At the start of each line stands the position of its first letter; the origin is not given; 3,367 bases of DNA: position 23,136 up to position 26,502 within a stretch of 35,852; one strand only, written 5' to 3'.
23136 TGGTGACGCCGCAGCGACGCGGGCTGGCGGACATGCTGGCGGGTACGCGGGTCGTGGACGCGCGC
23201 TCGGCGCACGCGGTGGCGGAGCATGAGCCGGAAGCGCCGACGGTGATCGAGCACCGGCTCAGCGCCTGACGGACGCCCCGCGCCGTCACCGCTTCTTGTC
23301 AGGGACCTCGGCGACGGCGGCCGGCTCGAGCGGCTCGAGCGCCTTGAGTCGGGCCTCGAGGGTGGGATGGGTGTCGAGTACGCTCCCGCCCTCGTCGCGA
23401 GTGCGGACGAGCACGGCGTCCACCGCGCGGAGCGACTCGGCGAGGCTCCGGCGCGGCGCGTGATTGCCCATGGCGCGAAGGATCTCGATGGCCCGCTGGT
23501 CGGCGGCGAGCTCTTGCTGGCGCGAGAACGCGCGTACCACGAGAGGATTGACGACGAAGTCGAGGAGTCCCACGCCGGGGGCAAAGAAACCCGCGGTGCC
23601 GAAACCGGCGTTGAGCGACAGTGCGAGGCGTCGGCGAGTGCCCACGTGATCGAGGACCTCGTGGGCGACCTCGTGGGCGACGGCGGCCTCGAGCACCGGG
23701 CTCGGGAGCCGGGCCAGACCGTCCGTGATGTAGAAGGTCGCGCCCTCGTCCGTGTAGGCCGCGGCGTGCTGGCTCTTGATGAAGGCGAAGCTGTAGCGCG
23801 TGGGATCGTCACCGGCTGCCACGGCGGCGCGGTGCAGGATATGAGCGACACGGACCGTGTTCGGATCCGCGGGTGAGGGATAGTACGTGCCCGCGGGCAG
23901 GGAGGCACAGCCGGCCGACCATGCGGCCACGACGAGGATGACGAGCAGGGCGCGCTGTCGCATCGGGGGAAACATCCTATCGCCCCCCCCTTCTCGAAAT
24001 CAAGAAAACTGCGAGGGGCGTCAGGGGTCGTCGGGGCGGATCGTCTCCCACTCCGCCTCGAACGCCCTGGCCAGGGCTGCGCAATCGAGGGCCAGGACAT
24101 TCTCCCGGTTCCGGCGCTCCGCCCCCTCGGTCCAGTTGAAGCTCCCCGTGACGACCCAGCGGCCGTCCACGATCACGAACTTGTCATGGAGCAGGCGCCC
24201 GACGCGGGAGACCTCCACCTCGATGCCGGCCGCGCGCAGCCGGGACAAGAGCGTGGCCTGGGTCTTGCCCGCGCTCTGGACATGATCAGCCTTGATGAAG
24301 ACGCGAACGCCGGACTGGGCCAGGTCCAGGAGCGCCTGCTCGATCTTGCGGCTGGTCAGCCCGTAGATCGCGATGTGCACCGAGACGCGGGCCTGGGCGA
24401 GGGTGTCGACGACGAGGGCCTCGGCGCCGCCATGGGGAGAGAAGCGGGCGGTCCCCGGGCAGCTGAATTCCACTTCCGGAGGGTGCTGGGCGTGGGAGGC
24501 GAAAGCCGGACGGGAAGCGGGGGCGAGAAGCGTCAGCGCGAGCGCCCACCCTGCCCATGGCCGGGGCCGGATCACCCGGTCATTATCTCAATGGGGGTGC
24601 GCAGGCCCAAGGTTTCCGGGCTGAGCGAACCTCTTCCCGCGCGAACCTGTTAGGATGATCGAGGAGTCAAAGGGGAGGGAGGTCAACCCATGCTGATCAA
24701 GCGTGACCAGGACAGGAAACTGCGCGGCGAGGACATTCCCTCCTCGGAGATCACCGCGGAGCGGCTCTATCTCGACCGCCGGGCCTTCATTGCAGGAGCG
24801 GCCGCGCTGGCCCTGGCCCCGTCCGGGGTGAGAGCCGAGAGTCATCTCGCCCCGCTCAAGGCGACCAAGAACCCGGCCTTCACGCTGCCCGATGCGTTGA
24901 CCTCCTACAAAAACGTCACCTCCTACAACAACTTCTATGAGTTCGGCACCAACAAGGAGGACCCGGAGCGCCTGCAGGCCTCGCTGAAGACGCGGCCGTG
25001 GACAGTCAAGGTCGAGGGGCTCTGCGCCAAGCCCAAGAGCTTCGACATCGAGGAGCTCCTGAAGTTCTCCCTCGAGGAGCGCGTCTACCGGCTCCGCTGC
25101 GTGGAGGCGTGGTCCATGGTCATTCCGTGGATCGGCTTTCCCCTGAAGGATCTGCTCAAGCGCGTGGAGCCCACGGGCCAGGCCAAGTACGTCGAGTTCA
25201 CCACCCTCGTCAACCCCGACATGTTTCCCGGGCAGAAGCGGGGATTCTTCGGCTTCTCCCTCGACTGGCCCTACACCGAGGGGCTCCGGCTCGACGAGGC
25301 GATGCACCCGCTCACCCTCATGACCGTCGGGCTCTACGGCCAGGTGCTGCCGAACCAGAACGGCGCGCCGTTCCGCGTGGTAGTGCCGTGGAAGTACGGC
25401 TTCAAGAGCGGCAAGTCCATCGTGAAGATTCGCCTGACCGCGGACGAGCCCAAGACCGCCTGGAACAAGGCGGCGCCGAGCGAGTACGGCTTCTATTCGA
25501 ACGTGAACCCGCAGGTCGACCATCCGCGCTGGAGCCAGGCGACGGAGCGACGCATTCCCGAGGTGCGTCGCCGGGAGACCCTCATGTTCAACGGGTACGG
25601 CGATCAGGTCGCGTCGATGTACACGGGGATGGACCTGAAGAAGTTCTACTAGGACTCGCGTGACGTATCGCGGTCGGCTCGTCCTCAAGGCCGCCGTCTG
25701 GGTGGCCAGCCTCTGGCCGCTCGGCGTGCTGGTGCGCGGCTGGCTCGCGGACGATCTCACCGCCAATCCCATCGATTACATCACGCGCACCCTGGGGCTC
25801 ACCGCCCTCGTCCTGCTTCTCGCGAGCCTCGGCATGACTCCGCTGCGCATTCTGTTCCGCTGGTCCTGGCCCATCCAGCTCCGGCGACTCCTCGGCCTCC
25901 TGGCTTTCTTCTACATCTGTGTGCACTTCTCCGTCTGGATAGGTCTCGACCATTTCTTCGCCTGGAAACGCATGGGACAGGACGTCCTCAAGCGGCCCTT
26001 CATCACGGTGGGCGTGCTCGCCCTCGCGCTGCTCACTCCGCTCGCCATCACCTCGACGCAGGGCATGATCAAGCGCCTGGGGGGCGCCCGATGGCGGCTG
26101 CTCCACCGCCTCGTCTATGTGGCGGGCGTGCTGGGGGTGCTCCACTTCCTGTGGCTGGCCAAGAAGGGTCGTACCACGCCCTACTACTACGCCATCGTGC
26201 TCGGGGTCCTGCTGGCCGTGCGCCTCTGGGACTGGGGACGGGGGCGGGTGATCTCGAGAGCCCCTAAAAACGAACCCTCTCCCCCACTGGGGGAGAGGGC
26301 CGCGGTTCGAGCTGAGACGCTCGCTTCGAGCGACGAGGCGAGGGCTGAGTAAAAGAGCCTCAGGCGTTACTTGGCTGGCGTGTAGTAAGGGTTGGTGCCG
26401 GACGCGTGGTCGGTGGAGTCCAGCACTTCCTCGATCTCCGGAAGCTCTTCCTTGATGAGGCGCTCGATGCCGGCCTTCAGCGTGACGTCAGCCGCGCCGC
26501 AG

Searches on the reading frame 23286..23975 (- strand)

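Call 55: search_protein_families(library=pfam, proteins=[window:23286-23975:-], max_evalue=0.001)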
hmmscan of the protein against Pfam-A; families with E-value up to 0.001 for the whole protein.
window:23286-23975:- (229 aa): 1 family
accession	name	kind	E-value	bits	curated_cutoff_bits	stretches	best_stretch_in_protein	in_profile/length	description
PF01435.24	Peptidase_M48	-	5.8e-14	52.8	20.3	1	42-214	6-183/186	Peptidase family M48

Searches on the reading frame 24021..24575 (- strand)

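Call 55: search_protein_families(library=pfam, proteins=[window:24021-24575:-], max_evalue=0.001)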
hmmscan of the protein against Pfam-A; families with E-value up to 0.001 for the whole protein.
window:24021-24575:- (184 aa): 3 families
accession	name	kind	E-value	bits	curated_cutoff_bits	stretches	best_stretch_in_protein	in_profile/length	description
PF13091.12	PLDc_2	-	1.8e-23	83.3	27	1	56-177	2-129/132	PLD-like domain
PF00614.28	PLDc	-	3.4e-07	30.4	21.9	1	127-152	3-28/28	Phospholipase D Active site motif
PF07894.18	SACK1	-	0.00024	21.2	21.4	1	128-177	218-266/274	Scaffolding anchor of CK1 domain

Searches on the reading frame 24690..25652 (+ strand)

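Call 55: search_protein_families(library=pfam, proteins=[window:24690-25652:+], max_evalue=0.001)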
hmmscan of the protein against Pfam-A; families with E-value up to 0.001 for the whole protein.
window:24690-25652:+ (320 aa): 1 family
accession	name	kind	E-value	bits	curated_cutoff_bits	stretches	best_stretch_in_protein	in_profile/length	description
PF00174.25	Oxidored_molyb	-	1.4e-31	109.8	24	1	100-258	8-169/169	Oxidoreductase molybdopterin binding domain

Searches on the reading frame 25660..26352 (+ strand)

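Call 17: search_protein_families(library=pfam, proteins=[window:25660-26352:+], max_evalue=0.001)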
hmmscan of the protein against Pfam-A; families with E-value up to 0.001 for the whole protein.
window:25660-26352:+ (230 aa): 1 family
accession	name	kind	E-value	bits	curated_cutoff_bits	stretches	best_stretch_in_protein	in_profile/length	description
PF01794.25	Ferric_reduct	-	9.5e-17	61.6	28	1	46-159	2-120/121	Ferric reductase like transmembrane component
